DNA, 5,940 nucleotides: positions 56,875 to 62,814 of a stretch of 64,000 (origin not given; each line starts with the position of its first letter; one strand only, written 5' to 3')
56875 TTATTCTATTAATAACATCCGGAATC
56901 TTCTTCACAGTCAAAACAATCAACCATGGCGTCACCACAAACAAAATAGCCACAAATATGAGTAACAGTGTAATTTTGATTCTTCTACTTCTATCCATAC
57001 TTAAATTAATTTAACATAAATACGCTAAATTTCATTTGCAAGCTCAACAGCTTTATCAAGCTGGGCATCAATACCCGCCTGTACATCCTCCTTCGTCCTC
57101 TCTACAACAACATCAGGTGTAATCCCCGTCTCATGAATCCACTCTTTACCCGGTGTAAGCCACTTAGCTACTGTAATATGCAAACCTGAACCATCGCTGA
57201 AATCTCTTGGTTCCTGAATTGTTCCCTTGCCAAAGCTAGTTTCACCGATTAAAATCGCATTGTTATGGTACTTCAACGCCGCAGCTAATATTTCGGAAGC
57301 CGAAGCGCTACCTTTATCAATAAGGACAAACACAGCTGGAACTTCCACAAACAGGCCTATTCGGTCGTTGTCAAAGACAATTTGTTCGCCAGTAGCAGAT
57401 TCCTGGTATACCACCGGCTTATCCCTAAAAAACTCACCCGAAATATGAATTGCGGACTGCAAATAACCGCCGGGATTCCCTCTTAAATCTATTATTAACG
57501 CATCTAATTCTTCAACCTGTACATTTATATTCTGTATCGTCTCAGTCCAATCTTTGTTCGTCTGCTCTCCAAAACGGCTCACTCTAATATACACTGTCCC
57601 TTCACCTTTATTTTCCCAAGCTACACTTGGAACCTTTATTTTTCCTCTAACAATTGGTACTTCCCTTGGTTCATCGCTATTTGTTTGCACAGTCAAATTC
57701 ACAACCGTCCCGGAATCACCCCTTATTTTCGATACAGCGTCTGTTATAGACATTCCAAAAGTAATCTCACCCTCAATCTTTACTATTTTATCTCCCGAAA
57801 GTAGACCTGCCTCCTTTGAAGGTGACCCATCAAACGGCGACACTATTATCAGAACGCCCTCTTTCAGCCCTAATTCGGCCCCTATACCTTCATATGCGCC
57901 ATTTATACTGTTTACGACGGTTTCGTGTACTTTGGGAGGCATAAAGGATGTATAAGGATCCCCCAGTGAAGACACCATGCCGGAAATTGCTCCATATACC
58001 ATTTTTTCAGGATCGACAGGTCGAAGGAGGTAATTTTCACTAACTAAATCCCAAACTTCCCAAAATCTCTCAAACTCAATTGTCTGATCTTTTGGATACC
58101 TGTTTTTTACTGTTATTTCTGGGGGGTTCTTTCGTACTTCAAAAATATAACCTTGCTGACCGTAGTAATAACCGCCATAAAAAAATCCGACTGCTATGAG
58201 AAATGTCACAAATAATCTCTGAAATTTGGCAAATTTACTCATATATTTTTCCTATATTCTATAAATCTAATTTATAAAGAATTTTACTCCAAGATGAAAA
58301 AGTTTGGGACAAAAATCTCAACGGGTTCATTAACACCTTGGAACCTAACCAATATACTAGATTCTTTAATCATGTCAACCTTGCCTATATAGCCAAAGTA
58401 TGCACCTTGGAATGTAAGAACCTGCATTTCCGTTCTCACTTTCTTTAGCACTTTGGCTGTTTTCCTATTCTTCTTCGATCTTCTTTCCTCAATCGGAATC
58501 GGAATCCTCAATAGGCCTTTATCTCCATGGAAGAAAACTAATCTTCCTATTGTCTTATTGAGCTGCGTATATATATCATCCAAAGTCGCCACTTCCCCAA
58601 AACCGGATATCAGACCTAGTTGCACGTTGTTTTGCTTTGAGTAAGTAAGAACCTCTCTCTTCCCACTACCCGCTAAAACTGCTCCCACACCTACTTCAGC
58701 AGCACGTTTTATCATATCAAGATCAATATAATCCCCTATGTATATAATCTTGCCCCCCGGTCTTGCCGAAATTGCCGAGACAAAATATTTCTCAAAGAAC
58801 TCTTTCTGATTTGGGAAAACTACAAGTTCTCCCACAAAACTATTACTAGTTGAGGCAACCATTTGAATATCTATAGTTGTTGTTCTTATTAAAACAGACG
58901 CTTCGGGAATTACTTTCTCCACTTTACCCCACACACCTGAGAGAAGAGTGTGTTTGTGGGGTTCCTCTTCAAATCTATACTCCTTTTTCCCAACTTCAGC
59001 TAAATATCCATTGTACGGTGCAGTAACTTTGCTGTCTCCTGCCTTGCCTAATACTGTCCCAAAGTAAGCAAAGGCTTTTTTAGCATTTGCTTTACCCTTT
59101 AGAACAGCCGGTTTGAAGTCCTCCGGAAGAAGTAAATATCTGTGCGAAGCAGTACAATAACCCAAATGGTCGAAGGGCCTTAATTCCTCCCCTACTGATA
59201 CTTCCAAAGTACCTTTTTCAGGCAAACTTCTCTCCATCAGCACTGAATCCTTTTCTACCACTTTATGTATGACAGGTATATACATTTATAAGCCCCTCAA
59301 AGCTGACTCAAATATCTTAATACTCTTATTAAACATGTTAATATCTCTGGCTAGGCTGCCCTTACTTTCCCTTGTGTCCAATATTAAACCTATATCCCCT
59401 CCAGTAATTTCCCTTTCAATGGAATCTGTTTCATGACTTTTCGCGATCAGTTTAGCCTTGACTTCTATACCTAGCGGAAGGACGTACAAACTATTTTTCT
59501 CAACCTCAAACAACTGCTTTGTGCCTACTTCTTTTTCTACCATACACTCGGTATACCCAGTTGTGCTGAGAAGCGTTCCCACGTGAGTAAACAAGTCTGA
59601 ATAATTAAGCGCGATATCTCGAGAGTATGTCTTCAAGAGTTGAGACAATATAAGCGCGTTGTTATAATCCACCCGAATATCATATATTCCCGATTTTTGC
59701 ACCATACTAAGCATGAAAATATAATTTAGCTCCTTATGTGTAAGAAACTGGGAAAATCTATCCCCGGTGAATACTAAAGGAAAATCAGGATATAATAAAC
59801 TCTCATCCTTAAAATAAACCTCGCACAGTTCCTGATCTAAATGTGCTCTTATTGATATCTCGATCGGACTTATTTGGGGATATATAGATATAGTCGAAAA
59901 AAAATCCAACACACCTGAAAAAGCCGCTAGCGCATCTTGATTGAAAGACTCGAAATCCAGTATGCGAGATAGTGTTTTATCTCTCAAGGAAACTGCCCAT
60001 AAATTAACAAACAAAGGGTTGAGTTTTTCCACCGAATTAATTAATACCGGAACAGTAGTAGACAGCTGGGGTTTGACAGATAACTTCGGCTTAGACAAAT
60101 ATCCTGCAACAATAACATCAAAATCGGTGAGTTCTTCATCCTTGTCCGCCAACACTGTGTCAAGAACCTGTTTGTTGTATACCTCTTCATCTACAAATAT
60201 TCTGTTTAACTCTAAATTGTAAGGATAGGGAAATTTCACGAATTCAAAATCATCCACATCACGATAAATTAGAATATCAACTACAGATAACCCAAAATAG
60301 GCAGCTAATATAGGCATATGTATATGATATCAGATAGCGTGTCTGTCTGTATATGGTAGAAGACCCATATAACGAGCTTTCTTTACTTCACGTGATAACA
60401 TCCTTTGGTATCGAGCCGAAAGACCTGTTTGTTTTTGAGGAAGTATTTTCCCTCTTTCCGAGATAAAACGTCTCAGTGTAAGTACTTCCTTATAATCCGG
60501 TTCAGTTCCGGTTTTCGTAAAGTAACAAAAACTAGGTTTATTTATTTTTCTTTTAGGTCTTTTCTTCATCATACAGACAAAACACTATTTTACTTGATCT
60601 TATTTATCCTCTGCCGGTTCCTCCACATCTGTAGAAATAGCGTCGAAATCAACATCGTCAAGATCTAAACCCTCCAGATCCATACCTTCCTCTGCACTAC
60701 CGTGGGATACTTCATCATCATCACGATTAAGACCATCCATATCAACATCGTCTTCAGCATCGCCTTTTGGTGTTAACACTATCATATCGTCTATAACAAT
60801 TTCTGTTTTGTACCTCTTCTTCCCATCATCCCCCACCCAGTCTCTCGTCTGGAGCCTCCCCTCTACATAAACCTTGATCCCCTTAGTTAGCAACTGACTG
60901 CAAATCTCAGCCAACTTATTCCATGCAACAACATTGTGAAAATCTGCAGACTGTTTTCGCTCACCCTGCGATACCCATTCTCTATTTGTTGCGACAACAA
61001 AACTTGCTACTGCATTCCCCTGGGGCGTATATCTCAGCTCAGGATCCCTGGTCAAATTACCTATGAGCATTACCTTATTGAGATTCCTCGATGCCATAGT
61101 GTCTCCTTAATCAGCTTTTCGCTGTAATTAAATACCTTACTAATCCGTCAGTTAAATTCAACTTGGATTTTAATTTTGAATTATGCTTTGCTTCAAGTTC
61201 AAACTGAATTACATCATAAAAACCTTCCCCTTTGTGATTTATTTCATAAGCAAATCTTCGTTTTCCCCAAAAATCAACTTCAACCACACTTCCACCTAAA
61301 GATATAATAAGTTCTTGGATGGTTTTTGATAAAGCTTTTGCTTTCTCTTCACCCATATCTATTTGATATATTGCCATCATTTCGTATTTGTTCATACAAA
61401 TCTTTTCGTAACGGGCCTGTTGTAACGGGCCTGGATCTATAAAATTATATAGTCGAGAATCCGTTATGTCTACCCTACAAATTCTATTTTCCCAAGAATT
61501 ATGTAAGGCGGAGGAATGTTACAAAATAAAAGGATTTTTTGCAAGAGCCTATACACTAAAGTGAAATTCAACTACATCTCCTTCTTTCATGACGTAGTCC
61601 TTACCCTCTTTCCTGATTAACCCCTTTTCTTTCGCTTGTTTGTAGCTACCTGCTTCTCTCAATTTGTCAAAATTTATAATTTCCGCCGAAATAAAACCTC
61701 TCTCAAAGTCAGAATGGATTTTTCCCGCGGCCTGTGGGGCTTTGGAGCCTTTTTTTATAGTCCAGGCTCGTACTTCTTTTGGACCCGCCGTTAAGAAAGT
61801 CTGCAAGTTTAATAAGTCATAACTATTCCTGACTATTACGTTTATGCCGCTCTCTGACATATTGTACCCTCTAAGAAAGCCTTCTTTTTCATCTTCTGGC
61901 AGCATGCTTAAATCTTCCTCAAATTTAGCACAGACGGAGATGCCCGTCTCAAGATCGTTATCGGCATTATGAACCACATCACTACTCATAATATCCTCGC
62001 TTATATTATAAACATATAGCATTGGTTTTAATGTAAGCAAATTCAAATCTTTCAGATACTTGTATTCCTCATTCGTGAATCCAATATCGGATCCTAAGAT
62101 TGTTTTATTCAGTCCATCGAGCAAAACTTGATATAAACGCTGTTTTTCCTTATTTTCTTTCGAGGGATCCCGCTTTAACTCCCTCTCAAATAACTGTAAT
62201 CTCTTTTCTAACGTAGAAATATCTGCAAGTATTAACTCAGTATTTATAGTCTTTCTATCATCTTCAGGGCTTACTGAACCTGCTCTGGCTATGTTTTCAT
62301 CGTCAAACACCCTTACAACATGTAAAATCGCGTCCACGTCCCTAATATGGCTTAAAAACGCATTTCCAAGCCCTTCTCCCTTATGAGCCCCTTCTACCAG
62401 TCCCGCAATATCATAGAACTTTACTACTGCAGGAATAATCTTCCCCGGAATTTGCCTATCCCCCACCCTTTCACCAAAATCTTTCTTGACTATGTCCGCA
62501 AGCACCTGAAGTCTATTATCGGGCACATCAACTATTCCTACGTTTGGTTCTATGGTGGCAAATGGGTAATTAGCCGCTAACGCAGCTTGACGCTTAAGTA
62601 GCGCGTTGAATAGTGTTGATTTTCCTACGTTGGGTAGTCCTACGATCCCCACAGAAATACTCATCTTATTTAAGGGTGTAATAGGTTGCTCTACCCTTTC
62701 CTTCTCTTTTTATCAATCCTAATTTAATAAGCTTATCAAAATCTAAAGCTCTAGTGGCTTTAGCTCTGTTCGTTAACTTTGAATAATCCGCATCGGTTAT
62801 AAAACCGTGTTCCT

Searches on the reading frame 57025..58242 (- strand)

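Call 30: search_protein_families(library=pfam, proteins=[window:57025-58242:-], max_evalue=0.00001)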
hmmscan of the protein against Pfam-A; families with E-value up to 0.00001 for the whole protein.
window:57025-58242:- (405 aa): 3 families
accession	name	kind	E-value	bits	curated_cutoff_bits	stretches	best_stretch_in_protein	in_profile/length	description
PF03572.23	Peptidase_S41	-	3.9e-49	166.8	24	1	217-380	3-165/165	Peptidase family S41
PF22694.1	CtpB_N-like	-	5e-12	46.6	27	1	23-101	6-81/85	Activating protease CtpB N-terminal domain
PF17820.7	PDZ_6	-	6.7e-09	35.8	27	1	138-186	7-53/54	PDZ domain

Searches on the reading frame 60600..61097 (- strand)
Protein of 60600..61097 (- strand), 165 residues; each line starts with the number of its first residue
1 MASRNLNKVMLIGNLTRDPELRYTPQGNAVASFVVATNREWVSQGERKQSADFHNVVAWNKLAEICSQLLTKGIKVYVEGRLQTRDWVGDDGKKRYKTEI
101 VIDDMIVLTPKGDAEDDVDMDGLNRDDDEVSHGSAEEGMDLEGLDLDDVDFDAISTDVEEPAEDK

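Call 31: search_protein_families(library=pfam, proteins=[window:60600-61097:-], max_evalue=0.00001)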
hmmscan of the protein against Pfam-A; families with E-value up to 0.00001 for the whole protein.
window:60600-61097:- (165 aa): 1 family
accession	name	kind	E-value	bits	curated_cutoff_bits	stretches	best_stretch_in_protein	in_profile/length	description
PF00436.31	SSB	-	1.9e-38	131.1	26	1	6-106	1-102/104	Single-strand binding protein family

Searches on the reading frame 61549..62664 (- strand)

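Call 31: search_protein_families(library=pfam, proteins=[window:61549-62664:-], max_evalue=0.00001)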
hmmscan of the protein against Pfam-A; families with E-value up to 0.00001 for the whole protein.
window:61549-62664:- (371 aa): 3 families
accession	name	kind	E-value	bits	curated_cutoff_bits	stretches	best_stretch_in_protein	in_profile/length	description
PF06071.19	YchF-GTPase_C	-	8.4e-37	125.6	27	1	287-369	1-83/84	Protein of unknown function (DUF933)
PF01926.29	MMR_HSR1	-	3.2e-23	82.4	21.9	1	5-122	2-86/113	50S ribosome-binding GTPase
PF02421.24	FeoB_N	-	3.1e-07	30.5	27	1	4-54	2-51/156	Ferrous iron transport protein B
